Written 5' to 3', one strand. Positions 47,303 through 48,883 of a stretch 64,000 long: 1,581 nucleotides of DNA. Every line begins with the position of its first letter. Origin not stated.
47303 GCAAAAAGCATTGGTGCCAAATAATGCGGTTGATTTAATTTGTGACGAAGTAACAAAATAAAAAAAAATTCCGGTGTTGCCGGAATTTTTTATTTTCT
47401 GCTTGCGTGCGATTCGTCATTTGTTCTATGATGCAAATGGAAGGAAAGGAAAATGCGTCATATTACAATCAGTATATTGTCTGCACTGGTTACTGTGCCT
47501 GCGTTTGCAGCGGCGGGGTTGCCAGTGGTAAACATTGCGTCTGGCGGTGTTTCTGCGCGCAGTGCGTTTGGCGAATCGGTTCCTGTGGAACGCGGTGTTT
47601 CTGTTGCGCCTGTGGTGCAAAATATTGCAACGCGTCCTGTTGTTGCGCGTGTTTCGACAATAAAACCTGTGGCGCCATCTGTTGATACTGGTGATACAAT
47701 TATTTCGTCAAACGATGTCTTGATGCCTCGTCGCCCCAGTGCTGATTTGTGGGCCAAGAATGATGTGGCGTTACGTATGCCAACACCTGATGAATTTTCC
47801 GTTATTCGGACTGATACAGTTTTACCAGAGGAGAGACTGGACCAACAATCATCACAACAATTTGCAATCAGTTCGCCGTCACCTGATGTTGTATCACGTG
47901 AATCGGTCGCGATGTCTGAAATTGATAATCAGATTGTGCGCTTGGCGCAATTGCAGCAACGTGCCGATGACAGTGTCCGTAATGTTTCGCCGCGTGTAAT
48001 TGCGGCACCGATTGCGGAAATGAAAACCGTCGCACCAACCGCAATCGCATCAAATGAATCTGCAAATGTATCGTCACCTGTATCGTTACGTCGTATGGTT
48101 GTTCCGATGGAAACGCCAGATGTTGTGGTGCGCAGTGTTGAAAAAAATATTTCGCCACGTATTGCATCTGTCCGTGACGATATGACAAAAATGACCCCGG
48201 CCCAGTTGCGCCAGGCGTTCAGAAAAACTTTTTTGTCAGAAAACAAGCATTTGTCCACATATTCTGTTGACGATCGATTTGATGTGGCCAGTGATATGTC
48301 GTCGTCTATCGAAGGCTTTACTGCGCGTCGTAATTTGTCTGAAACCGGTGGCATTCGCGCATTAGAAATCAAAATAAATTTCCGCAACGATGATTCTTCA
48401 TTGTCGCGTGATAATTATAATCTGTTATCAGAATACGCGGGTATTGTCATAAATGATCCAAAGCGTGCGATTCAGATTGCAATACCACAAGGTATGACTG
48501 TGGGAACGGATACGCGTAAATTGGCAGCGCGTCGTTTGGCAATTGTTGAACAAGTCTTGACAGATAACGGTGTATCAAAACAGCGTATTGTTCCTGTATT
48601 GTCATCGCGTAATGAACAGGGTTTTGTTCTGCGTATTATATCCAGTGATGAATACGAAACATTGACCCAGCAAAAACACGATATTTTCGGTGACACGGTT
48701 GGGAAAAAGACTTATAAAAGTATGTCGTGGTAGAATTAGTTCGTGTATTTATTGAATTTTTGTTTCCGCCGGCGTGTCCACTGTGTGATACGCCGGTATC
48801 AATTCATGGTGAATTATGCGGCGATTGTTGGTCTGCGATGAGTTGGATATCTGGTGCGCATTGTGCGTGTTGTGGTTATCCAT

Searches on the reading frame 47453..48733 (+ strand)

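Call 86: search_protein_families(library=pfam, proteins=[window:47453-48733:+], max_evalue=0.00001)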
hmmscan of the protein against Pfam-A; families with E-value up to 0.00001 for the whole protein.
window:47453-48733:+ (426 aa): 0 families

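Call 106: search_protein_families(library=ncbifam, proteins=[window:47453-48733:+], max_evalue=0.1)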
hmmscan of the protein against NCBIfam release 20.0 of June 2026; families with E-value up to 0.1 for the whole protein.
window:47453-48733:+ (426 aa): 1 family
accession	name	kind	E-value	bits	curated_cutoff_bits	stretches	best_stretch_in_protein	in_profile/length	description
NF053611.1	YiaD_Gzip_OmpA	equivalog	0.0027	17.4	175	1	304-380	100-177/206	YiaD family glycine zipper/OmpA-like lipoprotein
